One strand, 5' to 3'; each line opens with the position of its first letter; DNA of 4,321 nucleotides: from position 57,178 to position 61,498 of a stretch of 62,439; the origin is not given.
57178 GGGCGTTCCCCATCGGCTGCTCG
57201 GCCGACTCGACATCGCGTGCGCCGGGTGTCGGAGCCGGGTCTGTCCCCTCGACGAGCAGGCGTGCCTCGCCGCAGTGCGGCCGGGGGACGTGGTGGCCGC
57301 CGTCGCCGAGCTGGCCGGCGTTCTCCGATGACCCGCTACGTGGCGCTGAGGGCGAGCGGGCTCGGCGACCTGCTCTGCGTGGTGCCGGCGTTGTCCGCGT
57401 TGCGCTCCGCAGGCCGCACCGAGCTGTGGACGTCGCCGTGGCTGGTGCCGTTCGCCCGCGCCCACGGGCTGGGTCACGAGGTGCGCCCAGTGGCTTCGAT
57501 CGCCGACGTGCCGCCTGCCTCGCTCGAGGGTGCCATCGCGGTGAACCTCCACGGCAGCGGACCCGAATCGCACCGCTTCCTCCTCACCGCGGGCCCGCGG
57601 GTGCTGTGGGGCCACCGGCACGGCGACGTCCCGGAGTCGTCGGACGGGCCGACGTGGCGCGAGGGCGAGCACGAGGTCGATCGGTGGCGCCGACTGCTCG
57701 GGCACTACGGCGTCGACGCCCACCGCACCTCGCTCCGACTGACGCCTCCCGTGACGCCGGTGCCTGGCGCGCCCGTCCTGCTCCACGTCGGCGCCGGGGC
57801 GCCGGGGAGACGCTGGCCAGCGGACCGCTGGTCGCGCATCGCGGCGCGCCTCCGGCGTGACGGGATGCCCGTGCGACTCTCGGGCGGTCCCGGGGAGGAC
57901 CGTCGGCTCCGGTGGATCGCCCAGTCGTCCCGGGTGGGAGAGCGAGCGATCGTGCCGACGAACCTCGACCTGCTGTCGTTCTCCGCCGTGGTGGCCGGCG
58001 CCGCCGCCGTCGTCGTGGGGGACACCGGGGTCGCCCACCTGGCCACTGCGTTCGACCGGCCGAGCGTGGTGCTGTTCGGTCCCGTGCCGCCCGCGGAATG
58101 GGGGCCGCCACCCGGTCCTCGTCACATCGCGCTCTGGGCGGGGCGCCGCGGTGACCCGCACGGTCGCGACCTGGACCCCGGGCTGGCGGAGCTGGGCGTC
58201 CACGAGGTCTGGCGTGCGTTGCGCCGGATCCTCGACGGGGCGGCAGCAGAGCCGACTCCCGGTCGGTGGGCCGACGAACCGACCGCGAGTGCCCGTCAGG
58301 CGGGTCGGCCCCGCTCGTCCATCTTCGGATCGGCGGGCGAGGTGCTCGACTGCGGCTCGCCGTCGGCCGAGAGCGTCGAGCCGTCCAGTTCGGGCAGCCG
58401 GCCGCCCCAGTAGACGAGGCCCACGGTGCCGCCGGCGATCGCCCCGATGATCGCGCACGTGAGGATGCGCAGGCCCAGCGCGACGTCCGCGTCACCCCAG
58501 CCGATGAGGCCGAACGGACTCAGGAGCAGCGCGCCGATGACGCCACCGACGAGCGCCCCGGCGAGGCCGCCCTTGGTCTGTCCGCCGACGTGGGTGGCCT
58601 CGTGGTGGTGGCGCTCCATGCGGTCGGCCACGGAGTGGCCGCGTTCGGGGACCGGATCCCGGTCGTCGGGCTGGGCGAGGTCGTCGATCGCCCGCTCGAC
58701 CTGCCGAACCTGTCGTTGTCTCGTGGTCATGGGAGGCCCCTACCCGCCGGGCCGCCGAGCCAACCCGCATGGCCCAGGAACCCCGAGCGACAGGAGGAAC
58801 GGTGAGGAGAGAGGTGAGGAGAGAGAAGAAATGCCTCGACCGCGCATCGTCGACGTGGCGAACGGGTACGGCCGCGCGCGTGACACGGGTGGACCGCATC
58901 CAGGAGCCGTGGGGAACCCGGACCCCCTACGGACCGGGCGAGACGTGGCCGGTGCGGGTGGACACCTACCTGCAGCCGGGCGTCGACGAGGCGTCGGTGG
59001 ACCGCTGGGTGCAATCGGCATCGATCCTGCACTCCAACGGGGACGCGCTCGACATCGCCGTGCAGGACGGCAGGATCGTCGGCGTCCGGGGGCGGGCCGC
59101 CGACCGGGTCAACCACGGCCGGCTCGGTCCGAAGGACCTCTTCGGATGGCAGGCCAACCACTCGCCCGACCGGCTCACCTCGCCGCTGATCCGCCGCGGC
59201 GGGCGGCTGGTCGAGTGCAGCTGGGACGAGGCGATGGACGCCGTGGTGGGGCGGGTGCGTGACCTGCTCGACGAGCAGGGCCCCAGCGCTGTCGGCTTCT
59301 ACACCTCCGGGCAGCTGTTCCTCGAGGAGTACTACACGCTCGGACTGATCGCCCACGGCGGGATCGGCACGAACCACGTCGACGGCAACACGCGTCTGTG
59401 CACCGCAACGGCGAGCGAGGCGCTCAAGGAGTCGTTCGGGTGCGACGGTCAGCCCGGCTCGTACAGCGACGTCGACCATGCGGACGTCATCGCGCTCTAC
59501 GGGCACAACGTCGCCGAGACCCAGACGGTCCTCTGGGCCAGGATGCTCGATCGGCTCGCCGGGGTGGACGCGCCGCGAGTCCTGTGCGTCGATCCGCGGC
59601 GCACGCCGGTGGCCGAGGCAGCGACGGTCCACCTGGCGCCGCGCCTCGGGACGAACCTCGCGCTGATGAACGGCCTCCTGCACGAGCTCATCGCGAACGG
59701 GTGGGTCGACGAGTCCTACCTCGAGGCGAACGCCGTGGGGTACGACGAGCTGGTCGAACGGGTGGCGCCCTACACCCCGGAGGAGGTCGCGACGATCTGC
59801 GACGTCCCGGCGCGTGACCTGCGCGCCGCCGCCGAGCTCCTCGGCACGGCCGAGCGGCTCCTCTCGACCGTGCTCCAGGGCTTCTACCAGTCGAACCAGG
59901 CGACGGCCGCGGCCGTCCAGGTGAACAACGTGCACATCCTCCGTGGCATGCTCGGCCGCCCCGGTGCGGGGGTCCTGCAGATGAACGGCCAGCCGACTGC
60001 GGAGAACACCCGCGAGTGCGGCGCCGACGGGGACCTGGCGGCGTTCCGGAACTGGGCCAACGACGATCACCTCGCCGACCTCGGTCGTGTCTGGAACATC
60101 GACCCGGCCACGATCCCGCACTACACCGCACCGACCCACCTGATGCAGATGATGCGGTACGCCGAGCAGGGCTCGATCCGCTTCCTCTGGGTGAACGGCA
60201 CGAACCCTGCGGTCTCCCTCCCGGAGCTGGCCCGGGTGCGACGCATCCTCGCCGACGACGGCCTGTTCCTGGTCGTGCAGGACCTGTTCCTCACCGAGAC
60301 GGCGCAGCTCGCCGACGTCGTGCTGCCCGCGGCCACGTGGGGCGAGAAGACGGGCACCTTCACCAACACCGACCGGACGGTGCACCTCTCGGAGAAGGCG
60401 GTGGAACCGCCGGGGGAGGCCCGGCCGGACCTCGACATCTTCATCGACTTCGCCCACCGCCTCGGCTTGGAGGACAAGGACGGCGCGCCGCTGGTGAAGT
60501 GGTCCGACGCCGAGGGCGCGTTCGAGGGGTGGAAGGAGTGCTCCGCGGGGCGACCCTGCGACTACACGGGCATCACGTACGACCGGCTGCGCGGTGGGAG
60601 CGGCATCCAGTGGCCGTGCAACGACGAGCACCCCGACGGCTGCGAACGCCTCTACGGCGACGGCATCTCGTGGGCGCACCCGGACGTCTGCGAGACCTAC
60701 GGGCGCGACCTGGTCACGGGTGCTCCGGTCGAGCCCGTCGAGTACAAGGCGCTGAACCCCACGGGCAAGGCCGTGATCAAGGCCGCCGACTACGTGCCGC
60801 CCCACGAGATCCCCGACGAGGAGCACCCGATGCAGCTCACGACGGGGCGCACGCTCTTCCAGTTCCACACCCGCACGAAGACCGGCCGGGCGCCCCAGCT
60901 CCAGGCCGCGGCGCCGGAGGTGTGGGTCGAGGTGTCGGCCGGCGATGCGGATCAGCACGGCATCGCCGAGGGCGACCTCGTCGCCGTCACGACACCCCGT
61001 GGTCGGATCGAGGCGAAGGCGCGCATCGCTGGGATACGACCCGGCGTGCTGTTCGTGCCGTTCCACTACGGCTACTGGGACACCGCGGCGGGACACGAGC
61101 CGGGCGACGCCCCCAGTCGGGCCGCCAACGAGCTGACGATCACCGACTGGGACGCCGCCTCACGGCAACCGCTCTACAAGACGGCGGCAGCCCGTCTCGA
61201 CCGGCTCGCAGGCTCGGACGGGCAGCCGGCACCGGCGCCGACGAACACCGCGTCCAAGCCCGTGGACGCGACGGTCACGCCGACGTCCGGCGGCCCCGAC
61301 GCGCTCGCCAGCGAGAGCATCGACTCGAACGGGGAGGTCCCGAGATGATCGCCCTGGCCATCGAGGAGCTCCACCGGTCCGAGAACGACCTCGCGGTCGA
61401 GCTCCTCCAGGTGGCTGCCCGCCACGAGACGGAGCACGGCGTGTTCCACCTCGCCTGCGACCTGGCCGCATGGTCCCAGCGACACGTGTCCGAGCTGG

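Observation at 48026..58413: Complete ADP-heptose pathway with LPS-type heptosyltransferases, other GTs and a carbamoyltransferase in a Gram-positive-type genome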

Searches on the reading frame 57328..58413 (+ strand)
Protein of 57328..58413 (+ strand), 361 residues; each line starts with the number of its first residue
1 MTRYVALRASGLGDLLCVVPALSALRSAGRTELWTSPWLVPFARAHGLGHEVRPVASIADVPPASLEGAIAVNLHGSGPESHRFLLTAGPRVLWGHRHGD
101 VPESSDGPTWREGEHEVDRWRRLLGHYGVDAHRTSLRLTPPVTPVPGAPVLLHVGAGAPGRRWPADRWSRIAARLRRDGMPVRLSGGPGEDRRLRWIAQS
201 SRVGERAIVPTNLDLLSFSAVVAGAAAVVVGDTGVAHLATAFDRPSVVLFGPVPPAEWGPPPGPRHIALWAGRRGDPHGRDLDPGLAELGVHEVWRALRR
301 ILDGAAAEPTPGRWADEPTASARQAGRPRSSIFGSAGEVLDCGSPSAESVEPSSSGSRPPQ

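Call 5: search_protein_families(library=pfam, proteins=[window:57328-58413:+], max_evalue=0.01)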
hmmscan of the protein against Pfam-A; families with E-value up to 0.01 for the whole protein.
window:57328-58413:+ (361 aa): 1 family
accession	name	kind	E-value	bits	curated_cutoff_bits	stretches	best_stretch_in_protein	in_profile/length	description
PF01075.23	Glyco_transf_9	-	4.9e-20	72.3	22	1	151-271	109-229/247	Glycosyltransferase family 9 (heptosyltransferase)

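Call 6: search_protein_families(library=ncbifam, proteins=[window:57328-58413:+], max_evalue=0.01)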
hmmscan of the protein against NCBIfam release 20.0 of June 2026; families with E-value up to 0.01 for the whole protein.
window:57328-58413:+ (361 aa): 6 families
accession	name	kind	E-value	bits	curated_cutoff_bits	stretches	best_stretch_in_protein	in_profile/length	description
TIGR02193.1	heptsyl_trn_I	equivalog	4.9e-17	62.1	185.3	1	155-262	188-293/320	lipopolysaccharide heptosyltransferase I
NF008204.0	PRK10964.1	equivalog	3.1e-14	52.8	437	1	151-256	183-285/322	lipopolysaccharide heptosyltransferase RfaC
TIGR02195.1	heptsyl_trn_II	equivalog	1.7e-08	34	134.6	1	159-261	187-292/339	lipopolysaccharide heptosyltransferase II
TIGR02201.1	heptsyl_trn_III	equivalog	5.2e-08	32.3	170.2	1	162-276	196-311/344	putative lipopolysaccharide heptosyltransferase III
NF008162.0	PRK10916.1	equivalog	9.5e-08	31.6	569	1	158-261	192-297/348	ADP-heptose--LPS heptosyltransferase RfaF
NF007742.0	PRK10422.1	equivalog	7.6e-07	28.2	467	1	162-273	198-310/352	lipopolysaccharide core heptosyltransferase RfaQ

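Call 40: search_solved_structures(query=window:57328-58413:+, max_evalue=0.01)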
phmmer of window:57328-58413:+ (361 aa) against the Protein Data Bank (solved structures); distinct sequences matched with E-value up to 0.01: 5.
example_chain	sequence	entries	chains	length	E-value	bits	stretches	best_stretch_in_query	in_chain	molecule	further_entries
6dfe_A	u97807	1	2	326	2.5e-12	49.5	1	149-257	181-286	ADP-heptose--LPS heptosyltransferase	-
2gt1_A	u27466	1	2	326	2.5e-12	49.5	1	149-257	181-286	Lipopolysaccharide heptosyltransferase-1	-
2h1f_A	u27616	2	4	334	2.7e-12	49.4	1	149-257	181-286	Lipopolysaccharide heptosyltransferase-1 | Lipopolysaccharide heptosyltransferase 1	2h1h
3tov_A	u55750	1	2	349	4.7e-07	32.1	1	152-261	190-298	Glycosyl transferase family 9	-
1psw_A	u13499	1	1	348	6.6e-07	31.6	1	158-262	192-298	ADP-HEPTOSE LPS HEPTOSYLTRANSFERASE II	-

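Call 69: search_solved_structures(query=window:57328-58413:+, max_evalue=0.001, show_alignments=2)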
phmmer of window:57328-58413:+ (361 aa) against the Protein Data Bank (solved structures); distinct sequences matched with E-value up to 0.001: 5.
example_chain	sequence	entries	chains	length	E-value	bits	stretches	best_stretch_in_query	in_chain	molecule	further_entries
6dfe_A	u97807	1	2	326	2.5e-12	49.5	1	149-257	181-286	ADP-heptose--LPS heptosyltransferase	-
2gt1_A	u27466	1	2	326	2.5e-12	49.5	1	149-257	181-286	Lipopolysaccharide heptosyltransferase-1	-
2h1f_A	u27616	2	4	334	2.7e-12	49.4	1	149-257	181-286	Lipopolysaccharide heptosyltransferase-1 | Lipopolysaccharide heptosyltransferase 1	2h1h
3tov_A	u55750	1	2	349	4.7e-07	32.1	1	152-261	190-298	Glycosyl transferase family 9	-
1psw_A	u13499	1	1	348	6.6e-07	31.6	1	158-262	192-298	ADP-HEPTOSE LPS HEPTOSYLTRANSFERASE II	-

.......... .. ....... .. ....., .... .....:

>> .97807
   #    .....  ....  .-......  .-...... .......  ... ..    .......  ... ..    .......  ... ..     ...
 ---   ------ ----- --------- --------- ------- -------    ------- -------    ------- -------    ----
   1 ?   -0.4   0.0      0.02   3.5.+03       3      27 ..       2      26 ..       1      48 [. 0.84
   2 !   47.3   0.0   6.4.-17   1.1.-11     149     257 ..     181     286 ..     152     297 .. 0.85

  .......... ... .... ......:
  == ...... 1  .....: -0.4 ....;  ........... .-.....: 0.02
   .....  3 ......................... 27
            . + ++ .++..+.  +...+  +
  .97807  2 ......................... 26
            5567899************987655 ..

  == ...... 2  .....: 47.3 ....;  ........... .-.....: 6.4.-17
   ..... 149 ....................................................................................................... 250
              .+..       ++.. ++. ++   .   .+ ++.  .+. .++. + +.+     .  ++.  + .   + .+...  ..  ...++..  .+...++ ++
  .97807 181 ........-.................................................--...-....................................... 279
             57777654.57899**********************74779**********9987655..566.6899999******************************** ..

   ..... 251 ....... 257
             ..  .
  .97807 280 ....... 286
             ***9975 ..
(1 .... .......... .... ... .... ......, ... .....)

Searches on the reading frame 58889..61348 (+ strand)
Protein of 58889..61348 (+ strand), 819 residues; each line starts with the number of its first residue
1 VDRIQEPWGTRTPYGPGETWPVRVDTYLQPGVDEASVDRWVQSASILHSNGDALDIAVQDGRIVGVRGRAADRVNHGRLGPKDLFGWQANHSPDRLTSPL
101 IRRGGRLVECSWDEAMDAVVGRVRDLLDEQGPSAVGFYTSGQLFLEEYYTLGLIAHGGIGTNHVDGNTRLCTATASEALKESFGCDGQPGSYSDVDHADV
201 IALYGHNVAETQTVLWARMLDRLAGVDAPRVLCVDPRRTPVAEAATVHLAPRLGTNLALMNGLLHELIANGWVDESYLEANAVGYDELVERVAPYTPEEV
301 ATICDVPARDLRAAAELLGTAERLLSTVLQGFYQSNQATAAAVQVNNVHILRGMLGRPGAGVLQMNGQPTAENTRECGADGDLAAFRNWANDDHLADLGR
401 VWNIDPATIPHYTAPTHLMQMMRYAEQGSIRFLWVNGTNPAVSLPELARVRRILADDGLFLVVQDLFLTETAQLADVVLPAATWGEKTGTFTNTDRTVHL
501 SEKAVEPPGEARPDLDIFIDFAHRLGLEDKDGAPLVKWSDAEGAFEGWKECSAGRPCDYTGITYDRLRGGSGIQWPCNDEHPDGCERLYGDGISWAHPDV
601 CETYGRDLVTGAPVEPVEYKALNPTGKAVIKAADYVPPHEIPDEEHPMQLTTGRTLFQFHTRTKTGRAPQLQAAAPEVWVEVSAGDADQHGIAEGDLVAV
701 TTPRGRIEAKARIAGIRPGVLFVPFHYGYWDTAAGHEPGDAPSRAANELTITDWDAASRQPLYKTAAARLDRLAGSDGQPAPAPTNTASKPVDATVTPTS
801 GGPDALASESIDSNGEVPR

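Call 9: search_protein_families(library=pfam, proteins=[window:58889-61348:+], max_evalue=0.001)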
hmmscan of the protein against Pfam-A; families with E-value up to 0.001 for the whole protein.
window:58889-61348:+ (819 aa): 2 families
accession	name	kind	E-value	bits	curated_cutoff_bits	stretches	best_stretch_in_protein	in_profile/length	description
PF00384.28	Molybdopterin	-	5.2e-61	207.1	24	1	95-522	1-351/353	Molybdopterin oxidoreductase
PF01568.27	Molydop_binding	-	3.3e-26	91.9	26.8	1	648-766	1-109/110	Molydopterin dinucleotide binding domain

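Call 86: search_protein_families(library=ncbifam, proteins=[window:58889-61348:+], max_evalue=1e-8)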
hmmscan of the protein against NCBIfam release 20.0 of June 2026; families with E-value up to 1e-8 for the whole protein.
window:58889-61348:+ (819 aa): 23 families
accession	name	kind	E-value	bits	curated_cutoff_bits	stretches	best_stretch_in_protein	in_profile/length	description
TIGR01591.1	Fdh-alpha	equivalog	1.5e-134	449.6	666.25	2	51-592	9-535/672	formate dehydrogenase subunit alpha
NF047855.1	AssmNtatRedNasC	equivalog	1.1e-115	387.5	1100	2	71-599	53-571/708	assimilatory nitrate reductase catalytic subunit NasC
NF041323.1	Nitr_red_NasA_Halo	equivalog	1.5e-103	347.6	1000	1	63-770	20-672/673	assimilatory nitrate reductase NasA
NF010055.0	PRK13532.1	equivalog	8.8e-94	315.3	904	3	38-281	40-290/830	nitrate reductase catalytic subunit NapA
TIGR01706.1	NAPA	equivalog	4.8e-90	303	930.55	3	284-529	327-575/830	periplasmic nitrate reductase subunit alpha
TIGR02693.1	arsenite_ox_L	equivalog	2.1e-48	164.9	359.05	1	90-727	110-775/806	arsenate reductase (azurin) large subunit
TIGR01701.1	Fdhalpha-like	subfamily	6e-43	147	582.15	1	95-526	99-550/744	FdhF/YdeP family oxidoreductase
NF012032.0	PRK15488.1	equivalog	2.2e-41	141.7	694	1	52-323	55-323/759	thiosulfate reductase PhsA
NF041513.1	formate_DH_Act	exception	3.4e-40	137.7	1400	2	35-279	37-292/1067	formate dehydrogenase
TIGR02166.1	dmsA_ynfE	subfamily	6.2e-39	133.7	777.7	1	91-530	100-562/794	DMSO/selenate family reductase complex A subunit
TIGR00509.1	bisC_fam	subfamily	1.9e-36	125.6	1017.55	1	103-529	66-514/772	molybdopterin guanine dinucleotide-containing S/N-oxide reductase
TIGR01553.1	formate-DH-alph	equivalog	1.4e-33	115.8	814.2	2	59-279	70-301/1009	formate dehydrogenase-N subunit alpha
TIGR01973.1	NuoG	equivalog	2.2e-29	102.8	470.05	1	42-517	216-602/606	NADH-quinone oxidoreductase subunit NuoG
NF005895.0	PRK07860.1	equivalog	5.4e-29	100.8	802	1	69-220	265-412/811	NADH-quinone oxidoreductase subunit G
NF041783.2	mnquin_red_QrcB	equivalog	1.3e-26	93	440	1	41-360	53-364/695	menaquinone reductase molybdopterin-binding-like subunit QrcB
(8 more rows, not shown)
